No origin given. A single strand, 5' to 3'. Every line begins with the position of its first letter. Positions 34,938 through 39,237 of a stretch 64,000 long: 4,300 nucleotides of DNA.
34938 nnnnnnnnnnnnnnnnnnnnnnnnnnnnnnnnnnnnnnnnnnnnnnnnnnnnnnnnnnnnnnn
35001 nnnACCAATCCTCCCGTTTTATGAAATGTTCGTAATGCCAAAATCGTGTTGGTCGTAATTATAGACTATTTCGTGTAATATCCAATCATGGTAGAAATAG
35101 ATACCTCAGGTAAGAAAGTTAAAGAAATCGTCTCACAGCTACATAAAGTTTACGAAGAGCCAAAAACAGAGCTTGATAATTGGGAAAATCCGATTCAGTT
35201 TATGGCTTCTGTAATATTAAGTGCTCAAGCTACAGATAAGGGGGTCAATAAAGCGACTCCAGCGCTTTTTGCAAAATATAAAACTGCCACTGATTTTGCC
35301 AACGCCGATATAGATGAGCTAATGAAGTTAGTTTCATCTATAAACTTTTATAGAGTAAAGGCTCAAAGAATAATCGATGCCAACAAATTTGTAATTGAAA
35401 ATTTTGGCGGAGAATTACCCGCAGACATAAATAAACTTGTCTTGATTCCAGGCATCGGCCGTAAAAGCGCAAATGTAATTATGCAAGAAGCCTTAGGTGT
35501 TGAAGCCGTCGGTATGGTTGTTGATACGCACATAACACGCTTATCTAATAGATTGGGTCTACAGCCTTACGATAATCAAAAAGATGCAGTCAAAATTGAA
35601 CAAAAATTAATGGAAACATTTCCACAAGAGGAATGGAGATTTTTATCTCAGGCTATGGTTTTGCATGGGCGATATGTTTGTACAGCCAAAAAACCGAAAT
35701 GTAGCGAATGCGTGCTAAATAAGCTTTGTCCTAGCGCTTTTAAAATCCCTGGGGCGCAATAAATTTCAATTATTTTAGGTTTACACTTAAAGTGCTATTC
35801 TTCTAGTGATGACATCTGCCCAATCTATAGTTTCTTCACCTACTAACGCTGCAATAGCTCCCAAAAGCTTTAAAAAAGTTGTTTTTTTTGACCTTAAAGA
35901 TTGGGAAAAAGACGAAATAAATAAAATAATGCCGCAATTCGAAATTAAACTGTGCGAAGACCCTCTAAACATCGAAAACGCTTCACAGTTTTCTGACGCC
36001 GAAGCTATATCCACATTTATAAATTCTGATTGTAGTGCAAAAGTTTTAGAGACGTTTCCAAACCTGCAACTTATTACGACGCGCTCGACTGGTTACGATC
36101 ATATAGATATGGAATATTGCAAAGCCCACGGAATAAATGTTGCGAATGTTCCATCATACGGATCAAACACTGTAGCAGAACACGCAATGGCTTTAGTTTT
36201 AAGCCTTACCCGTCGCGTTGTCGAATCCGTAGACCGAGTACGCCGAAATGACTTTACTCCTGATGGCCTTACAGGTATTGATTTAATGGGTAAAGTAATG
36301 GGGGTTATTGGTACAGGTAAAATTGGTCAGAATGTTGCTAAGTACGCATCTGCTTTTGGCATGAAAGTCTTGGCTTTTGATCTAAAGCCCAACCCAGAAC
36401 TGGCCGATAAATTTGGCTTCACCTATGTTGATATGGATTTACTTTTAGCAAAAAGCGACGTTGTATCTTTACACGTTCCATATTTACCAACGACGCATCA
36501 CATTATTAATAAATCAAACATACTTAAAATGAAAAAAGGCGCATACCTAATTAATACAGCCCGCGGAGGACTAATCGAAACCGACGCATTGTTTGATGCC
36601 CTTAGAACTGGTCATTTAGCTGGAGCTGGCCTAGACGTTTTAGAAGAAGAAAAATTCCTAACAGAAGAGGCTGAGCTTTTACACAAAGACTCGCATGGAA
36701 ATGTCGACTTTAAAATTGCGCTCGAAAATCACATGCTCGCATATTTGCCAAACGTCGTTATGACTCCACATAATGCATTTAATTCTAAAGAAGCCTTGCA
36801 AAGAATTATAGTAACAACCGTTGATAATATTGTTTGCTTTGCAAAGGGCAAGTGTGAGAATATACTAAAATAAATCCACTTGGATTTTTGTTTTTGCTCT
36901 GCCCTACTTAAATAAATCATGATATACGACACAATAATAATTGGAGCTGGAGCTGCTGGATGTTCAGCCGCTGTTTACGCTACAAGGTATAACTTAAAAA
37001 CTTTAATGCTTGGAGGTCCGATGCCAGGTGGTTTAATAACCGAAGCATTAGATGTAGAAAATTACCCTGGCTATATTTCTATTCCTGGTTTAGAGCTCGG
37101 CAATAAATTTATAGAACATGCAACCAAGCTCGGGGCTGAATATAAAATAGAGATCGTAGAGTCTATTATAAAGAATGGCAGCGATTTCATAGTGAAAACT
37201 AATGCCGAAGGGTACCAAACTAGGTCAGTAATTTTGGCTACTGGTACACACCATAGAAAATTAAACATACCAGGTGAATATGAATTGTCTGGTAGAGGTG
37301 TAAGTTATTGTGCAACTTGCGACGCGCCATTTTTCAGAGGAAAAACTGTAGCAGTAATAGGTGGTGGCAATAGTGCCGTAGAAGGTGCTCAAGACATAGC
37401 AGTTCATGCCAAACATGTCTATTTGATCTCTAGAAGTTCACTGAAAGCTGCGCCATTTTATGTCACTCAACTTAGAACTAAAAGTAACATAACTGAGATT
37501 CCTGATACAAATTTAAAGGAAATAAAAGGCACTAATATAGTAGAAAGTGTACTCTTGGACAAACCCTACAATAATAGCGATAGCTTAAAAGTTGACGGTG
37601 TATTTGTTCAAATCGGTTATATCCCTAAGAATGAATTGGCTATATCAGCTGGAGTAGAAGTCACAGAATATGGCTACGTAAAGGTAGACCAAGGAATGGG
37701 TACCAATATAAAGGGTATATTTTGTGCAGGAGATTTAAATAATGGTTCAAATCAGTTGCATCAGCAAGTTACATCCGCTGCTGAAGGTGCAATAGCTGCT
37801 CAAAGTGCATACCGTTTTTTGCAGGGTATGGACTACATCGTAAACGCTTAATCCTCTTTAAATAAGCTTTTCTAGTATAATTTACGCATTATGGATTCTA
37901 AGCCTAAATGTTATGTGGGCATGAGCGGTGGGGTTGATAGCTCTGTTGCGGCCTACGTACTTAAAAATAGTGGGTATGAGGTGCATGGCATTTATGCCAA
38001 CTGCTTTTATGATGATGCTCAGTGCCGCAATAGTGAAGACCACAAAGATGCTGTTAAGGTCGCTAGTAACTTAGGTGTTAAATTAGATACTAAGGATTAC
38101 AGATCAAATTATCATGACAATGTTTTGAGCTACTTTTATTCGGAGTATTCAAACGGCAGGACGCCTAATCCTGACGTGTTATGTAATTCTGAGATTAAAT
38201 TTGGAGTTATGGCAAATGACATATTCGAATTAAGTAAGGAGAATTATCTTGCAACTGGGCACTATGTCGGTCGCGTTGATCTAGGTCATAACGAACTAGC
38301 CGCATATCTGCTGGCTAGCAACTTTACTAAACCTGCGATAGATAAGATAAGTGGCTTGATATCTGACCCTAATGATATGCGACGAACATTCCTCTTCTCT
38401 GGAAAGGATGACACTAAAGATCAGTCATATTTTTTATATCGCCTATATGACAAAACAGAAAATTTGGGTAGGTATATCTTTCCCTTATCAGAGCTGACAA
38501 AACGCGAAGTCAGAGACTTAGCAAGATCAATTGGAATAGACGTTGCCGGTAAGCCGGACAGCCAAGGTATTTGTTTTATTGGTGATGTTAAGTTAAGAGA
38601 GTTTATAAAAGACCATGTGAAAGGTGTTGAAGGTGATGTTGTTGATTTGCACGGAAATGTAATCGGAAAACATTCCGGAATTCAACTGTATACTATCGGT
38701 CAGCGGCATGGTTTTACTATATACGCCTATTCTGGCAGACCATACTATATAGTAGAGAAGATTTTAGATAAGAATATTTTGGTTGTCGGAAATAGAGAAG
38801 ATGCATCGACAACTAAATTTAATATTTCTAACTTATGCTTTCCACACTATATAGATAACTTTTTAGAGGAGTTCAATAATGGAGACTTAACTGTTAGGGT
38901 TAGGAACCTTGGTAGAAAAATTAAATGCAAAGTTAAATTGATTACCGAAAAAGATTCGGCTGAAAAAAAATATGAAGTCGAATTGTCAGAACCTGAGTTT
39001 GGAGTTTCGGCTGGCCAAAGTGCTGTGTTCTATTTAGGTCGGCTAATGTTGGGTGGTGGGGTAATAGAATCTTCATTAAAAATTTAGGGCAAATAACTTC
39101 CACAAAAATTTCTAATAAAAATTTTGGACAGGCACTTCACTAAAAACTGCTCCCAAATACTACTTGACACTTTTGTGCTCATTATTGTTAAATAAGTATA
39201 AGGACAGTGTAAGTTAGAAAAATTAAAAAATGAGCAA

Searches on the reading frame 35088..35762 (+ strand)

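Call 60: search_protein_families(library=pfam, proteins=[window:35088-35762:+], max_evalue=0.00001)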
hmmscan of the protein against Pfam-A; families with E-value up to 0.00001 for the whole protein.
window:35088-35762:+ (224 aa): 3 families
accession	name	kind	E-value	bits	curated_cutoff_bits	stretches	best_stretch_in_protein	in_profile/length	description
PF00730.31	HhH-GPD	-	4e-22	79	26.2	1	41-179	2-107/108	HhH-GPD superfamily base excision DNA repair protein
PF00633.29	HHH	-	1.3e-07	31.5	24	0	106-133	2-29/30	Helix-hairpin-helix motif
PF10576.14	EndIII_4Fe-2S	-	7.3e-06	26.5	20.5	0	198-214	1-17/17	Iron-sulfur binding domain of endonuclease III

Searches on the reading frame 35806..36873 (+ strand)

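Call 60: search_protein_families(library=pfam, proteins=[window:35806-36873:+], max_evalue=0.00001)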
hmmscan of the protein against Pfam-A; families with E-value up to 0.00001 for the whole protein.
window:35806-36873:+ (355 aa): 2 families
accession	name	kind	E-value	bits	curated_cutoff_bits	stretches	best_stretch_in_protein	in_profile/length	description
PF02826.25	2-Hacid_dh_C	-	1.4e-56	191.1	25.1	1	128-324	1-178/178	D-isomer specific 2-hydroxyacid dehydrogenase, NAD binding domain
PF00389.36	2-Hacid_dh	-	2.5e-30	105.3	24.6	1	32-352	9-131/134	D-isomer specific 2-hydroxyacid dehydrogenase, catalytic domain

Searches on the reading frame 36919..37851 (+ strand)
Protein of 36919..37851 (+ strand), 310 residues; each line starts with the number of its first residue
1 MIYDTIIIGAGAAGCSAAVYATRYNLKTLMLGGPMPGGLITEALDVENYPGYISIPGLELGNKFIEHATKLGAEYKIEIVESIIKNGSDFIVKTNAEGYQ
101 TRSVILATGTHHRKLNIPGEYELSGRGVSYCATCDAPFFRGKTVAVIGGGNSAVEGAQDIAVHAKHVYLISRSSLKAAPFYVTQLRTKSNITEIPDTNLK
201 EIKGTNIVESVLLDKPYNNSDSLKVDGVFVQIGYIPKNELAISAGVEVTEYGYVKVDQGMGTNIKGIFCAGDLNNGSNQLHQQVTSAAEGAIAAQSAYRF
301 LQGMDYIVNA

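Call 60: search_protein_families(library=pfam, proteins=[window:36919-37851:+], max_evalue=0.00001)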
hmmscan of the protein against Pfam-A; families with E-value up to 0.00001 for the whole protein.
window:36919-37851:+ (310 aa): 7 families
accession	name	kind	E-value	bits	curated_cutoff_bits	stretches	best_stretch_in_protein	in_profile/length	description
PF07992.20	Pyr_redox_2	-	1.5e-44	153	26.1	1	3-281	1-285/291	Pyridine nucleotide-disulphide oxidoreductase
PF13738.12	Pyr_redox_3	-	9.6e-24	84.6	30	1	78-271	102-305/305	Pyridine nucleotide-disulphide oxidoreductase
PF01134.28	GIDA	-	8.3e-10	38.7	22.1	0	4-31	1-28/391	Glucose inhibited division protein A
PF00070.33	Pyr_redox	-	5.3e-09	36.9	22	1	144-213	2-79/82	Pyridine nucleotide-disulphide oxidoreductase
PF03486.20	HI0933_like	-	8.9e-07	29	50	0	4-31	2-29/244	HI0933-like protein Rossmann domain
PF01266.30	DAO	-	2.8e-06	27.6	27.9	0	4-31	1-28/353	FAD dependent oxidoreductase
PF00890.30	FAD_binding_2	-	4.3e-06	26.6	20.4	0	4-30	1-27/414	FAD binding domain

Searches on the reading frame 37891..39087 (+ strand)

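Call 60: search_protein_families(library=pfam, proteins=[window:37891-39087:+], max_evalue=0.00001)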
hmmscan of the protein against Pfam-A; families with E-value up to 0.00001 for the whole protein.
window:37891-39087:+ (398 aa): 4 families
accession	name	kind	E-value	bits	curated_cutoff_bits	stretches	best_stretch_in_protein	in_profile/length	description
PF03054.22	tRNA_Me_trans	-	1.7e-59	201.3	20.6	1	7-231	3-201/202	tRNA methyl transferase HUP domain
PF20259.3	tRNA_Me_trans_M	-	2.4e-19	69.1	27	1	237-300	2-65/66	tRNA methyl transferase PRC-barrel domain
PF20258.4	tRNA_Me_trans_C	-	6e-13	49.4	20.6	1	328-392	18-77/77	Aminomethyltransferase beta-barrel domain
PF02540.23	NAD_synthase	-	1.8e-07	31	21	0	7-71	21-82/242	NAD synthase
